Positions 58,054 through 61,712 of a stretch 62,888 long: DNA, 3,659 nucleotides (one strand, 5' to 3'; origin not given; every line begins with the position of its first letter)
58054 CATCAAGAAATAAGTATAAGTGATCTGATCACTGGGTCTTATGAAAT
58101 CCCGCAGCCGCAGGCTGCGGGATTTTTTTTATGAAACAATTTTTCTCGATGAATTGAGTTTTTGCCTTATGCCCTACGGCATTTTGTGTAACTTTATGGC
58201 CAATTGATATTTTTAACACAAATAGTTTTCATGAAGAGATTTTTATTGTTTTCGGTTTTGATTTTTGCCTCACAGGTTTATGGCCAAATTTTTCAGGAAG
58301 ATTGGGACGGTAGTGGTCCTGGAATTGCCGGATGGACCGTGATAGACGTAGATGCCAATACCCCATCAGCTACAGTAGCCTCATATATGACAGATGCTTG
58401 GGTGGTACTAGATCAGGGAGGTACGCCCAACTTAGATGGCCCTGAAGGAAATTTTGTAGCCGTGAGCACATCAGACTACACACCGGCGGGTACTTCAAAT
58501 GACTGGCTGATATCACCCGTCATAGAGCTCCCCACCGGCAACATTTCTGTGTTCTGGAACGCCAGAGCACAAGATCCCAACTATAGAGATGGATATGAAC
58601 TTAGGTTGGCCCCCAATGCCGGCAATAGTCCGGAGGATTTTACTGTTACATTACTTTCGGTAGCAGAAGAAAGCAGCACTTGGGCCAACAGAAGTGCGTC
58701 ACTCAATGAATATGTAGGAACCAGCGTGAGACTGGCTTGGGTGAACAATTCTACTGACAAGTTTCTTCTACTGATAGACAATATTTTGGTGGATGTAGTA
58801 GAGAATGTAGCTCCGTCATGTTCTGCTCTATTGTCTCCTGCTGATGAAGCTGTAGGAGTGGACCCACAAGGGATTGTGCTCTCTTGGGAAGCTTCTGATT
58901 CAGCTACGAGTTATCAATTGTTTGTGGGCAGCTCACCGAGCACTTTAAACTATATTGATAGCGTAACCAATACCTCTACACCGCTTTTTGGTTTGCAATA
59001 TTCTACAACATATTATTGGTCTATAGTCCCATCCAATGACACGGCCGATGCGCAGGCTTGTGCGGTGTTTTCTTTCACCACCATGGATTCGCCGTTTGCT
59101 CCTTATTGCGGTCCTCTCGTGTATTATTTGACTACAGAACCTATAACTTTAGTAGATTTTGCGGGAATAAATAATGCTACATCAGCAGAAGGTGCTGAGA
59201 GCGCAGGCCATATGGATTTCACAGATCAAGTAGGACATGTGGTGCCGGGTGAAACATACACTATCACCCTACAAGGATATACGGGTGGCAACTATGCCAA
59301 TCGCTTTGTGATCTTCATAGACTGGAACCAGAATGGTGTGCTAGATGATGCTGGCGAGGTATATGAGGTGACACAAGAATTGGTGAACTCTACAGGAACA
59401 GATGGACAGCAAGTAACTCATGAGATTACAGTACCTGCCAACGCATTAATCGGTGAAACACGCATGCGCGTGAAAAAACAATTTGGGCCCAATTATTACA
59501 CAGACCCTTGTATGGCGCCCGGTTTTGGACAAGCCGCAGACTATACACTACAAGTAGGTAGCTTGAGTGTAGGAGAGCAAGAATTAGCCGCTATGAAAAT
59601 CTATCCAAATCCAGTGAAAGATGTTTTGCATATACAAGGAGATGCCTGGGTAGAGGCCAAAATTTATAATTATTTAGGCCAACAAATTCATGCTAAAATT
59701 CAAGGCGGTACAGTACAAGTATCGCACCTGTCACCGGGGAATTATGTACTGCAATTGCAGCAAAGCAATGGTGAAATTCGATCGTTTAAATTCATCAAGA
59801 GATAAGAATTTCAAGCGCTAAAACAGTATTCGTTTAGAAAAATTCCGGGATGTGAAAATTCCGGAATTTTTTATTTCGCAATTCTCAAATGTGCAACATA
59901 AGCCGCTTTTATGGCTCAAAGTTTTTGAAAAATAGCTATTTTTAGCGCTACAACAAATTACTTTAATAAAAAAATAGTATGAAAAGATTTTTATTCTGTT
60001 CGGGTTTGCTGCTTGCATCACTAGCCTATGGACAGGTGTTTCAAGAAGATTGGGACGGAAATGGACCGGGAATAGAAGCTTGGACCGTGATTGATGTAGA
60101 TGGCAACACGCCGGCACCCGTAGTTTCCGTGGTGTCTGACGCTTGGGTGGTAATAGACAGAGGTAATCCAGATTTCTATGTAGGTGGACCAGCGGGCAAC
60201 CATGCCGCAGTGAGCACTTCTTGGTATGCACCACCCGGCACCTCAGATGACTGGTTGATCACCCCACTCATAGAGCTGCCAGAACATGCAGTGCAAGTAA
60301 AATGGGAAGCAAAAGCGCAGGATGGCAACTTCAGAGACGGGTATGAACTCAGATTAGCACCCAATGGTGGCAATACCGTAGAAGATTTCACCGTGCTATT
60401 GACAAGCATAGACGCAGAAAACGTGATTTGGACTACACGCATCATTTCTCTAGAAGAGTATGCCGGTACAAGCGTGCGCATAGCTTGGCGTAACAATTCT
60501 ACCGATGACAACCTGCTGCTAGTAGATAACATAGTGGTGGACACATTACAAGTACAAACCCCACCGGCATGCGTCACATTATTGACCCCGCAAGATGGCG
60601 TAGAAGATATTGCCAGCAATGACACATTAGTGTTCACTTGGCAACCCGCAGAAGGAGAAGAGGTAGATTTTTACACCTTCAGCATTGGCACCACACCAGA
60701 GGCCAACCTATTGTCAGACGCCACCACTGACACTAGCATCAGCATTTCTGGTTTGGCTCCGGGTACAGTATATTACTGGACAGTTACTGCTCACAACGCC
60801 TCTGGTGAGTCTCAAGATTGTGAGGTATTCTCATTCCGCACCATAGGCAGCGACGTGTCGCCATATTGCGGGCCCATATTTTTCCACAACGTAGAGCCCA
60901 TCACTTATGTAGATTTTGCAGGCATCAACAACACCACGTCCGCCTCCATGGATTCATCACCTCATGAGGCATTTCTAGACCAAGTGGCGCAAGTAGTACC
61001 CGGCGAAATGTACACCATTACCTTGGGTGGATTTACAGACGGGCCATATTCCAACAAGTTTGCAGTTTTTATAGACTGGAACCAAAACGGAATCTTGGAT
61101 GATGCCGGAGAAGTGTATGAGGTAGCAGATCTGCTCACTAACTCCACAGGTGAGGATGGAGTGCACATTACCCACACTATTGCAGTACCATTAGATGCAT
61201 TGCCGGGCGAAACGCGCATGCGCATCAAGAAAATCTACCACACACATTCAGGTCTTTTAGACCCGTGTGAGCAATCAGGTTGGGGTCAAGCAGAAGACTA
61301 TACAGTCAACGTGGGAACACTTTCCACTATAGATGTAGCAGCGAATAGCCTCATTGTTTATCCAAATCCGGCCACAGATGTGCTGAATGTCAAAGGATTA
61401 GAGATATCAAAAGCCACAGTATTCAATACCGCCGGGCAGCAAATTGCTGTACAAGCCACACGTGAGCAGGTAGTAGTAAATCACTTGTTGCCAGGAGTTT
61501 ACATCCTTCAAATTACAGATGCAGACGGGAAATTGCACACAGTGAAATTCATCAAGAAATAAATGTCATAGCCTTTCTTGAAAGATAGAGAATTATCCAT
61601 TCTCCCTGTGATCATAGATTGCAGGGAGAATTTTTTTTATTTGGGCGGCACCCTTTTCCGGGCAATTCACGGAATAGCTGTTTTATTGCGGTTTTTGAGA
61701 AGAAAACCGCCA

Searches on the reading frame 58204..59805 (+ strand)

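Call 79: search_protein_families(library=pfam, proteins=[window:58204-59805:+], max_evalue=0.00001)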
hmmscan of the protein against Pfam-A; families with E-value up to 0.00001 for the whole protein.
window:58204-59805:+ (533 aa): 2 families
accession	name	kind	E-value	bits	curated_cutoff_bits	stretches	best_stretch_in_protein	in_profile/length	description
PF20009.4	GEVED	-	2.6e-17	63.9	24.4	1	368-450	2-78/78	GEVED domain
PF18962.6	Por_Secre_tail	-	9e-10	39.1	27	1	466-526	1-70/75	Secretion system C-terminal sorting domain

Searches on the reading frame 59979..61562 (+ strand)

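Call 70: search_protein_families(library=pfam, proteins=[window:59979-61562:+], max_evalue=0.001)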
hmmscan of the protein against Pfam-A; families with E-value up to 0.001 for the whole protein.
window:59979-61562:+ (527 aa): 6 families
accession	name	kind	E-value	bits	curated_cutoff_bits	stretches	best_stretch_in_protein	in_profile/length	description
PF20009.4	GEVED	-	1.4e-17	64.7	24.4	1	361-444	2-78/78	GEVED domain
PF18962.6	Por_Secre_tail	-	1.6e-10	41.6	27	1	460-524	1-73/75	Secretion system C-terminal sorting domain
PF00041.27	fn3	-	1.3e-09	38.6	25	1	209-279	9-76/84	Fibronectin type III domain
PF07675.18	Cleaved_Adhesin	-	5e-09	36.8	21.4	1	34-186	16-173/174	Cleaved Adhesin Domain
PF16656.11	Pur_ac_phosph_N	-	2.9e-05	25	30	1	207-288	38-93/93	Purple acid Phosphatase, N-terminal domain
PF25059.1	FN3_DSCAM-DSCAML_C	-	0.00054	20.7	39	0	243-285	36-78/89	DSCAM/DSCAML C-terminal Fn3-like domain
